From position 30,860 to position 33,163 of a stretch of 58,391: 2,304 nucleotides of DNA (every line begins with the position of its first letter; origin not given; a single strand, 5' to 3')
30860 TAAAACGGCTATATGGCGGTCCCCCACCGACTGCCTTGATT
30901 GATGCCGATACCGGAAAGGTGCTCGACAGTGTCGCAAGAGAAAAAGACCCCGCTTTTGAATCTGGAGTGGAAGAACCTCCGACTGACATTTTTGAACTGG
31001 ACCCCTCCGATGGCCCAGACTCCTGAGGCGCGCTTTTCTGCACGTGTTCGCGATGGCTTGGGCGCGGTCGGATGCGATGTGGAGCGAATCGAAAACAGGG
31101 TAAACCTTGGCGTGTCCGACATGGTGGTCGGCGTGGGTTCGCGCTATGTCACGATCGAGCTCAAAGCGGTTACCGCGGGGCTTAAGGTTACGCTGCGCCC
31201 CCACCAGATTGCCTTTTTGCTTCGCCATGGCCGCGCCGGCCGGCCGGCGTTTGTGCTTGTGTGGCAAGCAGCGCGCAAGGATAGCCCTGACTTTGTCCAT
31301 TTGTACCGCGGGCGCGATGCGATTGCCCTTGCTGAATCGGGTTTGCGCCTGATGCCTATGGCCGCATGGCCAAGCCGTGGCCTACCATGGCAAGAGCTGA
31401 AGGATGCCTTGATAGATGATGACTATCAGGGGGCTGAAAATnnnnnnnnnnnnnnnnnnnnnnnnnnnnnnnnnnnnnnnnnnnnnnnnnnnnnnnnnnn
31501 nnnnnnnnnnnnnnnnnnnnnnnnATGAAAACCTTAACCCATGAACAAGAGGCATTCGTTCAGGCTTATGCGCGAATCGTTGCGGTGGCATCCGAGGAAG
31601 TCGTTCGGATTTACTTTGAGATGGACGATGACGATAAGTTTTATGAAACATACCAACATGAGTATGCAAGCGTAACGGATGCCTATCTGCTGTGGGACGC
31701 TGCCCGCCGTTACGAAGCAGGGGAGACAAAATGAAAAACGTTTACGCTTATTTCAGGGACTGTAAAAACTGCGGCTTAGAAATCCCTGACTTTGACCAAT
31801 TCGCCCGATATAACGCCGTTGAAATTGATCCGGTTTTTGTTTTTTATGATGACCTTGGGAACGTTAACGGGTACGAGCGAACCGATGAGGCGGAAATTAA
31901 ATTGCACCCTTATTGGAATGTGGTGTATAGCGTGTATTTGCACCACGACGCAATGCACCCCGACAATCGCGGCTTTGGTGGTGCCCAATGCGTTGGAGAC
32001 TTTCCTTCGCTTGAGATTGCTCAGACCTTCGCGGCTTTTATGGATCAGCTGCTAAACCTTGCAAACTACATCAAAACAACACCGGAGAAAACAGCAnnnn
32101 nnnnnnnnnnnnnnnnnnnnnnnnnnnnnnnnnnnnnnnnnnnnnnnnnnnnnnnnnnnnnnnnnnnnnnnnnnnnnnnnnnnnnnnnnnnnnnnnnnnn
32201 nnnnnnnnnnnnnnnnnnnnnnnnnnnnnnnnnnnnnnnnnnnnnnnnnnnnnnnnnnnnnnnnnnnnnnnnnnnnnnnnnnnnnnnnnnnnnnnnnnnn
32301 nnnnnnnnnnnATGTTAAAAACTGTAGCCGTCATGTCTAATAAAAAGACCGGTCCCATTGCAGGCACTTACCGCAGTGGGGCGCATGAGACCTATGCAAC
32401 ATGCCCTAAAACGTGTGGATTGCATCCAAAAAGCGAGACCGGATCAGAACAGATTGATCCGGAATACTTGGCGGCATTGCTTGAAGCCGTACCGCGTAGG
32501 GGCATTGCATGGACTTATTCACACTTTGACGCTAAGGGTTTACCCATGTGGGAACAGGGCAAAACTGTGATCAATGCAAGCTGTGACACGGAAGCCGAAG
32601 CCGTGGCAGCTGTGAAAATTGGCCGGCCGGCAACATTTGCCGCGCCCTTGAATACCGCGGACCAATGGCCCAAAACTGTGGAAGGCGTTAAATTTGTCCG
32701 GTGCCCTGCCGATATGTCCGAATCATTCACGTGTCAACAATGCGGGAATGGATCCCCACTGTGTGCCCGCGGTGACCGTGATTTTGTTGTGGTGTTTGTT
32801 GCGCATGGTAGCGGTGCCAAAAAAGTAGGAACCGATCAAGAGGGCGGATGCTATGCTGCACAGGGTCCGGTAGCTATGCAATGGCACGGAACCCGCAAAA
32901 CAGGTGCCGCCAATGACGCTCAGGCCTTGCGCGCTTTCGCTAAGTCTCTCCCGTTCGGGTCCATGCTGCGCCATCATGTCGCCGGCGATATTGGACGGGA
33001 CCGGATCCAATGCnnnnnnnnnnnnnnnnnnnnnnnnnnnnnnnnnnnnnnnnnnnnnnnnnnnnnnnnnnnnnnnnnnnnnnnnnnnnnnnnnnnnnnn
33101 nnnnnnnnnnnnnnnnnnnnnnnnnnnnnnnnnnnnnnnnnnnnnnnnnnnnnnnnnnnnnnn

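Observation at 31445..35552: Array of self-contained promoter / hairpin / leader mini-cassettes between terS and terL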

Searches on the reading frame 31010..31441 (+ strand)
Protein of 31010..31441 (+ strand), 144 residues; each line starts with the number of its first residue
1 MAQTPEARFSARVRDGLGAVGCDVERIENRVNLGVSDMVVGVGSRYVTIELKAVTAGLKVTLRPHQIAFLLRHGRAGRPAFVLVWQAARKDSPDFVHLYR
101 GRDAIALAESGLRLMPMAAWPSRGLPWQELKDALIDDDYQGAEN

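Call 13: search_protein_families(library=pfam, proteins=[window:31010-31441:+], max_evalue=0.1)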
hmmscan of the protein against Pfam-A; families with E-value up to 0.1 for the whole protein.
window:31010-31441:+ (144 aa): 1 family
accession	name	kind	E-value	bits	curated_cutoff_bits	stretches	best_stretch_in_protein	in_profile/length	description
PF20240.3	DUF6597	-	0.026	15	27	0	32-72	56-91/103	Domain of unknown function (DUF6597)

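Call 14: search_protein_families(library=phrogs, proteins=[window:31010-31441:+], max_evalue=0.01)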
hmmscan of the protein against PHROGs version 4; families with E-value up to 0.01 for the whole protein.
window:31010-31441:+ (144 aa): 3 families
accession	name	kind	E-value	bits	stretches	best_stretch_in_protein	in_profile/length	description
phrog_2165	-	DNA, RNA and nucleotide metabolism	5.7e-13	49.9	1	5-87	3-92/141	DNA helicase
phrog_93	-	DNA, RNA and nucleotide metabolism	6.2e-06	26.1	1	3-83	351-428/613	endonuclease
phrog_18152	-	unknown function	0.0021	18.8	1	14-71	20-71/134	-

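Call 59: search_solved_structures(query=window:31010-31441:+, max_evalue=1)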
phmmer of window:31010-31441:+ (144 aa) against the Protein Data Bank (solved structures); distinct sequences matched with E-value up to 1: 0.

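Call 60: search_protein_families(library=ncbifam, proteins=[window:31010-31441:+], max_evalue=0.05)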
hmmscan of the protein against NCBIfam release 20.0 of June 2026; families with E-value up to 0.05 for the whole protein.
window:31010-31441:+ (144 aa): 0 families

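Call 85: search_solved_structures(query=A4, max_evalue=1)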
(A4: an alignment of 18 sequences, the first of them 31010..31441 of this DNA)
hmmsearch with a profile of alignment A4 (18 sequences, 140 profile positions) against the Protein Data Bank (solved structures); distinct sequences matched with E-value up to 1: 5.
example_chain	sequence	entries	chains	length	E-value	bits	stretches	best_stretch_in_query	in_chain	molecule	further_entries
11qf_A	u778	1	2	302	0.022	17.5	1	23-68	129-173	I-PnoMI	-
7xs4_A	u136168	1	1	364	0.098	15.3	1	38-80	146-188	UTP:RNA uridylyltransferase 1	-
6l3f_A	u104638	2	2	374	0.1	15.3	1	38-80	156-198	UTP:RNA uridylyltransferase 1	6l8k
12fk_A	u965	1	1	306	0.74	12.5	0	23-68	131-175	aHE31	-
4qbo_A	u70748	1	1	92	0.96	12.1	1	32-87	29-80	Nuclease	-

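Call 86: search_protein_families(library=pfam, alignment_id=A4, max_evalue=1)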
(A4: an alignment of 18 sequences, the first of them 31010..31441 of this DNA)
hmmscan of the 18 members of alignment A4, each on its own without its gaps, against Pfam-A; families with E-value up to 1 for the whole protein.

A. member 1, window:31010-31441:+ (144 aa): 1 family
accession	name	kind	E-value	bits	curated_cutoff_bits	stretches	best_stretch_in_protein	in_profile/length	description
PF20240.3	DUF6597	-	0.026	15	27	1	32-72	56-91/103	Domain of unknown function (DUF6597)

B. families by the number of members that match (of 18 scanned): 2 families
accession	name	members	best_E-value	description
PF01870.24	Hjc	5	0.027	Archaeal holliday junction resolvase (hjc)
PF20240.3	DUF6597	1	0.026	Domain of unknown function (DUF6597)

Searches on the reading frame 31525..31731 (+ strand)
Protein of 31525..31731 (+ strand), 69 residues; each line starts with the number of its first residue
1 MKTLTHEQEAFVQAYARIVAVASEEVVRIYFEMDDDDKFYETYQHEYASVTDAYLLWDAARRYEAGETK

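Call 13: search_protein_families(library=pfam, proteins=[window:31525-31731:+], max_evalue=0.1)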
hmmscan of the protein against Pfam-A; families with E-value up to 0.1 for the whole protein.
window:31525-31731:+ (69 aa): 0 families

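Call 14: search_protein_families(library=phrogs, proteins=[window:31525-31731:+], max_evalue=0.01)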
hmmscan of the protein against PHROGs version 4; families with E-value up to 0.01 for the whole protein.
window:31525-31731:+ (69 aa): 0 families

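Call 60: search_protein_families(library=ncbifam, proteins=[window:31525-31731:+], max_evalue=0.05)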
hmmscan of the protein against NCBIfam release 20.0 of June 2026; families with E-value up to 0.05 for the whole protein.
window:31525-31731:+ (69 aa): 1 family
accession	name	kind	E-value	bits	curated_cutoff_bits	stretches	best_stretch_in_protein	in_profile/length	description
NF008927.0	PRK12285.1-4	equivalog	0.016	14.2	478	1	24-52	103-131/385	tryptophan--tRNA ligase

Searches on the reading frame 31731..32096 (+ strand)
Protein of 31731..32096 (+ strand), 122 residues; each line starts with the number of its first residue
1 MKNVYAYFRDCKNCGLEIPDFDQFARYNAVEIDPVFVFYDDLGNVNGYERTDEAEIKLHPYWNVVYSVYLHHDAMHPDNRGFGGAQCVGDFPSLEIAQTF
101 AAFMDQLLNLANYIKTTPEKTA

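Call 13: search_protein_families(library=pfam, proteins=[window:31731-32096:+], max_evalue=0.1)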
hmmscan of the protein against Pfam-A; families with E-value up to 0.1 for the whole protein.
window:31731-32096:+ (122 aa): 2 families
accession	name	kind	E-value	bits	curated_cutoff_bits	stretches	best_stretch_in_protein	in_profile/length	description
PF11486.13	DUF3212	-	0.054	14.2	27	1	8-67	23-83/121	Protein of unknown function (DUF3212)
PF13240.11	Zn_Ribbon_1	-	0.068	13.4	25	0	11-24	2-15/23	zinc-ribbon domain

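Call 14: search_protein_families(library=phrogs, proteins=[window:31731-32096:+], max_evalue=0.01)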
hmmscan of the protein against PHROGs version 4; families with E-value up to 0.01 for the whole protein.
window:31731-32096:+ (122 aa): 0 families

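Call 60: search_protein_families(library=ncbifam, proteins=[window:31731-32096:+], max_evalue=0.05)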
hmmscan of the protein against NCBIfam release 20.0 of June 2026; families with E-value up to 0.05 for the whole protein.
window:31731-32096:+ (122 aa): 1 family
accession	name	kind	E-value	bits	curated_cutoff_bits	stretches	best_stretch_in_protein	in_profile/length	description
NF008473.0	PRK11370.1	equivalog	0.034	14.4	111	0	73-102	47-76/99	YciI family protein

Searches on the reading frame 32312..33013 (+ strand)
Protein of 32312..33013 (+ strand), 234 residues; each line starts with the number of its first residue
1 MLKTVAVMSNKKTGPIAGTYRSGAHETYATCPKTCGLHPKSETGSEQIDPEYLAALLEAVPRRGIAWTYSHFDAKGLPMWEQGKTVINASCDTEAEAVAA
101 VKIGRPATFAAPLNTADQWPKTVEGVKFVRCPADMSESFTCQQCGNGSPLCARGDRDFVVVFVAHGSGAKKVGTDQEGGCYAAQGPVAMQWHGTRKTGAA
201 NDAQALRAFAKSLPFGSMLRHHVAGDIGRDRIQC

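Call 13: search_protein_families(library=pfam, proteins=[window:32312-33013:+], max_evalue=0.1)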
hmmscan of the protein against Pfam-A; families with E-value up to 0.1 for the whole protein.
window:32312-33013:+ (234 aa): 1 family
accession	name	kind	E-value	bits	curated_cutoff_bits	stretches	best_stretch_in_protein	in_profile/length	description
PF23872.1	DUF7227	-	9.8e-32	110.8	27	2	45-173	89-218/223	Domain of unknown function (DUF7227)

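Call 14: search_protein_families(library=phrogs, proteins=[window:32312-33013:+], max_evalue=0.01)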
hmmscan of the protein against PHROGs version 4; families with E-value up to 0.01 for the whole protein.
window:32312-33013:+ (234 aa): 1 family
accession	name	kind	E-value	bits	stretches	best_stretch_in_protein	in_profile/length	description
phrog_2554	-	unknown function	2.3e-15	57.5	2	74-172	437-519/529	-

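Call 56: search_solved_structures(query=window:32312-33013:+, max_evalue=1)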
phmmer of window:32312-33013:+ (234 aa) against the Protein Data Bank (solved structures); distinct sequences matched with E-value up to 1: 3.
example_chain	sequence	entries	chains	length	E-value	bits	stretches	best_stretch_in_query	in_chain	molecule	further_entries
5jaa_A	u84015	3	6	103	0.14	14.7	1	34-93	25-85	Antitoxin igA-2 | Antitoxin HigA-2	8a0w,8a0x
5j9i_A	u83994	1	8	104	0.14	14.7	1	34-93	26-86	Antitoxin igA-2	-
9tv9_A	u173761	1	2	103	0.34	13.4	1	34-93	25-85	Antitoxin HigA-2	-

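Call 60: search_protein_families(library=ncbifam, proteins=[window:32312-33013:+], max_evalue=0.05)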
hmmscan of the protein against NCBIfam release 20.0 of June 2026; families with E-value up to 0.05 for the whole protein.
window:32312-33013:+ (234 aa): 0 families

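Call 65: find_homologous_proteins(query=window:32312-33013:+, max_evalue=0.00001)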
Query window:32312-33013:+ (234 aa): 537 proteins with E <= 0.00001 among 1406 candidates; the best 120 are listed.
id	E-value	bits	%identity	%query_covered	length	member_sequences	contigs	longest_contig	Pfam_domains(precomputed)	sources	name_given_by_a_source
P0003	5.0e-156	535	98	100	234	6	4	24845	PF23872.2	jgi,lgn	-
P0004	1.0e-116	406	76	98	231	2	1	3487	PF23872.2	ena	-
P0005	2.3e-116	405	77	99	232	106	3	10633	PF23872.2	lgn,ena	-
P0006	5.8e-116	404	76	98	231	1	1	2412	PF23872.2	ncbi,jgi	jgi:hypothetical protein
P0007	4.3e-115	401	76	98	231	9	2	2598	PF23872.2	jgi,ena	jgi:hypothetical protein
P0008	9.2e-115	400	72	100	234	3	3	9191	PF23872.2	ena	-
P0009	1.2e-114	400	76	98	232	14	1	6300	PF23872.2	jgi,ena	jgi:hypothetical protein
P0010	3.9e-114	398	74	98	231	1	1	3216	PF23872.2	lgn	-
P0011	4.0e-114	398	78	98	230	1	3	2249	PF23872.2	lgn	-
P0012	1.7e-113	396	72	100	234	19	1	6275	PF23872.2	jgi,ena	jgi:hypothetical protein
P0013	2.1e-113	396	76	98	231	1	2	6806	PF23872.2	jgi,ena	-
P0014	2.2e-113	395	75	99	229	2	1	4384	PF23872.2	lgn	-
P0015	2.8e-113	395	73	98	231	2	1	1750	PF23872.2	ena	-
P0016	2.9e-113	395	78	98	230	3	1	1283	PF23872.2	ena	-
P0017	2.9e-113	395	78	98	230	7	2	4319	PF23872.2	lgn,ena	-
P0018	3.0e-113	395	75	100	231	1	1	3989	PF23872.2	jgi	-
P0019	3.3e-113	395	76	98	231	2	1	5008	PF23872.2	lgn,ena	-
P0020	3.4e-113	395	77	98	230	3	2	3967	PF23872.2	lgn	-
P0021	6.5e-113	394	75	100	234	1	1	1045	PF23872.2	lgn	-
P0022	2.4e-112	392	74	98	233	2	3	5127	PF23872.2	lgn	-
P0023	2.6e-112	392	74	98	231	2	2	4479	PF23872.2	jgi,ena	jgi:hypothetical protein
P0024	7.5e-112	390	73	98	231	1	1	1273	PF23872.2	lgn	-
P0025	9.0e-112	390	73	98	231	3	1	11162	PF23872.2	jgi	jgi:hypothetical protein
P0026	9.1e-112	390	75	98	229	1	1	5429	PF23872.2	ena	-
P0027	1.2e-111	390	75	98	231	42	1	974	PF23872.2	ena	-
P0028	1.4e-111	390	74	98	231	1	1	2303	PF23872.2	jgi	jgi:hypothetical protein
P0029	2.0e-111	389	73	98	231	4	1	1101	PF23872.2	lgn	-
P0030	3.3e-111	388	75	99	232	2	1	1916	PF23872.2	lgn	-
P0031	4.7e-111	388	73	98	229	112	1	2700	PF23872.2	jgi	jgi:hypothetical protein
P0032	5.2e-111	388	71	100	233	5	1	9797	PF23872.2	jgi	jgi:hypothetical protein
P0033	5.9e-111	387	70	100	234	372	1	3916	PF23872.2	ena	-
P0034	7.3e-111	387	72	99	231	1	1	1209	PF23872.2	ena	-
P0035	8.4e-111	387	75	99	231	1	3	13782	PF23872.2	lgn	-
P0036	8.8e-111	387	74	98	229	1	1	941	PF23872.2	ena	-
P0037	8.8e-111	387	75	98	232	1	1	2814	PF23872.2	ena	-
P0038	9.2e-111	387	73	99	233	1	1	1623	PF23872.2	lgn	-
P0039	1.1e-110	387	71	98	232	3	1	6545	PF23872.2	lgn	-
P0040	1.2e-110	386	71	100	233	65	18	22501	PF23872.2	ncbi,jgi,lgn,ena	jgi:hypothetical protein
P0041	1.3e-110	386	69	100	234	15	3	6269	PF23872.2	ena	-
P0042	1.5e-110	386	72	98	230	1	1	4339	PF23872.2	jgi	-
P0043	1.9e-110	386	71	100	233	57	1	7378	PF23872.2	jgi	-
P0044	1.9e-110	386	73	98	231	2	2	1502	PF23872.2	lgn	-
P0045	2.3e-110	386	70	98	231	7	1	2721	PF23872.2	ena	-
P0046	2.6e-110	385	73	99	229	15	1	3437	PF23872.2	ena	-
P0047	3.4e-110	385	72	100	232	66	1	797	PF23872.2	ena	-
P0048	4.0e-110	385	72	98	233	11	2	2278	PF23872.2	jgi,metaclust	jgi:hypothetical protein|metaclust:\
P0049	5.1e-110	384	74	98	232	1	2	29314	PF23872.2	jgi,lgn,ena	-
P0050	5.4e-110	384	70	100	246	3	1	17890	PF23872.2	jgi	-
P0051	5.8e-110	384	74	99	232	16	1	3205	PF23872.2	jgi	jgi:hypothetical protein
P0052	6.2e-110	384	76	98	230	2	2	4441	PF23872.2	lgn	-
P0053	9.5e-110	384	72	98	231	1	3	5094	PF23872.2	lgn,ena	-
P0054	1.0e-109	383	71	98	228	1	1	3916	PF23872.2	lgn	-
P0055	1.0e-109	383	70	98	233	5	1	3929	PF23872.2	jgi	jgi:hypothetical protein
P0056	2.0e-109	382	70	100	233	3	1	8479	PF23872.2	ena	-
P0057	2.4e-109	382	72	98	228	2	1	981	PF23872.2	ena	-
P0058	2.6e-109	382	73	98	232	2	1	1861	PF23872.2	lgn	-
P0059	2.6e-109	382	71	98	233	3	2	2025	PF23872.2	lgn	-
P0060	2.8e-109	382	70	100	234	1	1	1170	PF23872.2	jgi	-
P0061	3.1e-109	382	74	98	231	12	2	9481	PF23872.2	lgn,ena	-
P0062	3.3e-109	382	69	100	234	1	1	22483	PF23872.2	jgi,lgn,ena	jgi:hypothetical protein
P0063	3.3e-109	382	74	98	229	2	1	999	PF23872.2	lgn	-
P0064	3.4e-109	382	71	98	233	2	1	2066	PF23872.2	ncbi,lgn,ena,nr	ncbi:MAG: hypothetical protein EBT13_12525 [Rhodobacteraceae bacterium]|nr:hypothetical protein [Par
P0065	3.5e-109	382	71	98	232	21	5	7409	PF23872.2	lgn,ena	-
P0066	3.7e-109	382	73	97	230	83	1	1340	PF23872.2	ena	-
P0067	4.1e-109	381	70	100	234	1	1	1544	PF23872.2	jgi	-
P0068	4.4e-109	381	70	100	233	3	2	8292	PF23872.2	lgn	-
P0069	4.7e-109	381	74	98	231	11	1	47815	PF23872.2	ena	-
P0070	5.1e-109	381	71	99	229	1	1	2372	PF23872.2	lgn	-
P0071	5.4e-109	381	71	98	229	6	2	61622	PF23872.2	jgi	jgi:hypothetical protein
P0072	5.5e-109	381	71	98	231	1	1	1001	PF23872.2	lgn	-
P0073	6.2e-109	381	72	100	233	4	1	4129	PF23872.2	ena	-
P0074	6.5e-109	381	70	98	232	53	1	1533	PF23872.2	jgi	-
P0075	6.9e-109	381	71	98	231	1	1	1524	PF23872.2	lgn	-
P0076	9.1e-109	380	70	100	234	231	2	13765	PF23872.2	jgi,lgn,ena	jgi:hypothetical protein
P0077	1.1e-108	380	71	98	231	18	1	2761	PF23872.2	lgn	-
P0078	1.3e-108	380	73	98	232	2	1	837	PF23872.2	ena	-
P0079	1.4e-108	380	72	98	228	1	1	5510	PF23872.2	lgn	-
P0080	1.4e-108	380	72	98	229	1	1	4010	PF23872.2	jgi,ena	jgi:hypothetical protein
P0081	1.5e-108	380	73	98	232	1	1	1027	PF23872.2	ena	-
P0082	1.6e-108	380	72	99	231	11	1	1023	PF23872.2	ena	-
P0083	1.9e-108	379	71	98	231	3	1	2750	PF23872.2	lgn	-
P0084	2.6e-108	379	71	100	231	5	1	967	PF23872.2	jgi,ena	-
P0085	2.6e-108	379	70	99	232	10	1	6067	PF23872.2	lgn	-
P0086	2.7e-108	379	71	98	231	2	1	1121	PF23872.2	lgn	-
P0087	2.9e-108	379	71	99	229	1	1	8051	PF23872.2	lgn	-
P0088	3.7e-108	378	72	98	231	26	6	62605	PF23872.2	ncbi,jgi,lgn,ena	-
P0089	5.0e-108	378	69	99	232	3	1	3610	PF23872.2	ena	-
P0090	5.1e-108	378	69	98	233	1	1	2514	PF23872.2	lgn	-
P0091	5.2e-108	378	72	98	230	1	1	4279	PF23872.2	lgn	-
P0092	5.4e-108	378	70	98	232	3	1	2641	PF23872.2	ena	-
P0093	6.7e-108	377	73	98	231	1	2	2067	PF23872.2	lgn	-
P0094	8.5e-108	377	70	100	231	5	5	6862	PF23872.2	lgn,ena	-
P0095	8.9e-108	377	73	98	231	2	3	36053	PF23872.2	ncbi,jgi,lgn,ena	-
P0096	9.8e-108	377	69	98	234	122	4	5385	PF23872.2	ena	-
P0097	1.1e-107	377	72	100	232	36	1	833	PF23872.2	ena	-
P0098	1.3e-107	377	72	98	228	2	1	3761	PF23872.2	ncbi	-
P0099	1.4e-107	376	70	98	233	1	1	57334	PF23872.2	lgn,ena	-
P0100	2.1e-107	376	72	98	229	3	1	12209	PF23872.2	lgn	-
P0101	2.1e-107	376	72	98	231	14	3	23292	PF23872.2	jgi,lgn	jgi:hypothetical protein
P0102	2.1e-107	376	72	98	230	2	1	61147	PF23872.2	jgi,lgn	jgi:hypothetical protein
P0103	2.8e-107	375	69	100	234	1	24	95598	PF23872.2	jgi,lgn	-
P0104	4.0e-107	375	72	98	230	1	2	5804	PF23872.2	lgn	-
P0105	4.1e-107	375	70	98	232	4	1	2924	PF23872.2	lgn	-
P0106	4.4e-107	375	71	98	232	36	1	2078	PF23872.2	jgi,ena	-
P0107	4.7e-107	375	71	98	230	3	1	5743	PF23872.2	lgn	-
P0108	5.3e-107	375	71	98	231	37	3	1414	PF23872.2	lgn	-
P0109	5.7e-107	374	68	100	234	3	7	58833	PF23872.2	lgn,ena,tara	tara:strand:- start:11704 stop:12408 length:705 start_codon:yes stop_codon:yes gene_type:complete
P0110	5.8e-107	374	70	98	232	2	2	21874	PF23872.2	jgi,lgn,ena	-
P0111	6.2e-107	374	72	98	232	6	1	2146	PF23872.2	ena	-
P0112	6.7e-107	374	73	98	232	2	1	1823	PF23872.2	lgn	-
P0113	7.0e-107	374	70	99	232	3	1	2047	PF23872.2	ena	-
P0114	7.2e-107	374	67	98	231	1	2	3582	PF23872.2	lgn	-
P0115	7.8e-107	374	70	98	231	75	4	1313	PF23872.2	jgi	jgi:hypothetical protein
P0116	8.4e-107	374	68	98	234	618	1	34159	PF23872.2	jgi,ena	jgi:hypothetical protein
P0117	8.8e-107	374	69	100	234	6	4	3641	PF23872.2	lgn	-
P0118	9.2e-107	374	70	100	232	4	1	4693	PF23872.2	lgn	-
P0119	1.1e-106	373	68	98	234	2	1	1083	PF23872.2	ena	-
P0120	1.3e-106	373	70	100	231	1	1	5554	PF23872.2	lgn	-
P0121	1.6e-106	373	73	98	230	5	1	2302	PF23872.2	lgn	-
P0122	2.0e-106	373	72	98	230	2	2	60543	PF23872.2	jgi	-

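Call 71: predict_structure(alignment_id=A3)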
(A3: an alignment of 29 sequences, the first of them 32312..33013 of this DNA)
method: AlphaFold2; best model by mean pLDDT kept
length: 234 residues; sequences in the alignment: 29
mean_pLDDT: 65.4   pTM: 0.71
mean pLDDT of the five models: 65.4, 61.7, 61.2, 61.2, 56.6
residues with pLDDT >= 90: 41; 70-90: 78; 50-70: 39; < 50: 76
segments of 3 or more residues with pLDDT < 50: 1-14, 21-45, 166-196, 230-234
pLDDT, mean of each block of 10 residues (from residue 1): 39 51 36 33 54 86 85 82 91 89 91 83 95 66 68 91 58 32 29 45 75 78 56 38
secondary structure, 60 per line:
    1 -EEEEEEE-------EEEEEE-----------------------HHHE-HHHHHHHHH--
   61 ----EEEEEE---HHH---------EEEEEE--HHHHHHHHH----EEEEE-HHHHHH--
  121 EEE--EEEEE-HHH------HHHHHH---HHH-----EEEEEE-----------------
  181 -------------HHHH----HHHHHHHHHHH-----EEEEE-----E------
elements in order: E2-8 E16-21 H50-58 E65-70 E86-91 H94-102 E107-111 H113-118 E121-123 E126-130 H141-146 E158-163 H194-197 H202-212 E218-222

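Call 73: fold_search(model_id=the predicted structure, library=pdb)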
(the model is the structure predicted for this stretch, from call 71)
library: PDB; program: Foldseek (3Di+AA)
matches with E <= 10: 481; with E <= 0.001: 0
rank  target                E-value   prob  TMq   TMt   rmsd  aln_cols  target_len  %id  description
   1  4rae_A                2.5e-01  0.11  0.15  0.10  10.8       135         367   16  Crystal structure of Rv1600 encoded aminotransferase from Mycobacterium tuberculosis (released 2015-09-23)
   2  8pex_A                5.2e-01  0.04  0.11  0.08  13.1       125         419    6  Rho P167L-ATPgS-Psu complex II (released 2024-06-26)
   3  8esq_q                6.9e-01  0.04  0.14  0.10  12.0       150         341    9  Ytm1 associated nascent 60S ribosome State 2 (released 2022-11-30)
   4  1kxz_A                7.8e-01  0.11  0.14  0.17   7.5        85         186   10  MT0146, the Precorrin-6y methyltransferase (CbiT) homolog from M. Thermoautotrophicum, P1 spacegroup (released 2002-11-27)
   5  6ld7_A                8.7e-01  0.08  0.14  0.09   7.7        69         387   16  Native Structure of cystathionine gamma synthase (XometB) from Xanthomonas oryzae pv. oryzae (released 2020-11-25)
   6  2wk8_A                8.7e-01  0.07  0.14  0.09  10.6       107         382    9  Structure of holo form of Vibrio cholerae CqsA (released 2009-07-21)
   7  9ji7_A                9.2e-01  0.08  0.19  0.13  13.2       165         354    8  NADP-dependent oxidoreductase complexed with NADP and substrate 2 (released 2025-06-18)
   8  8ov8_B                9.2e-01  0.04  0.14  0.10  11.0       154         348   12  Crystal structure of Ene-reductase 1 from black poplar mushroom in complex to NADP (released 2024-05-15)
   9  5huo_H                1.0e+00  0.06  0.16  0.14  12.7       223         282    7  Crystal Structure of NadC Deletion Mutant in C2221 Space Group (released 2017-01-25)
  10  3hdo_A                1.0e+00  0.02  0.11  0.09  11.4       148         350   16  Crystal Structure of a Histidinol-phosphate aminotransferase from Geobacter metallireducens (released 2009-05-19)
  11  8ov8_A                1.1e+00  0.04  0.14  0.10  11.1       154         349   12  Crystal structure of Ene-reductase 1 from black poplar mushroom in complex to NADP (released 2024-05-15)
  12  2wk7_A                1.2e+00  0.06  0.13  0.09   8.4        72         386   11  Structure of apo form of Vibrio cholerae CqsA (released 2009-07-21)
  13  9mg1_B                1.2e+00  0.08  0.19  0.16   8.2       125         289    8  Structure of Kluyveromyces lactis mRNA cap (guanine-N7) methyltransferase, Abd1, in complex with adenine and m7GTP (released 2025-07-09)
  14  8zrs_L                1.2e+00  0.04  0.15  0.13   9.1       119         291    8  Crystal structure of Skd3, AAA+ only (released 2025-06-11)
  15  8ov9                  1.2e+00  0.03  0.14  0.10  12.2       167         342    9  Crystal structure of Ene-reductase 1 from black poplar mushroom (released 2024-05-08)
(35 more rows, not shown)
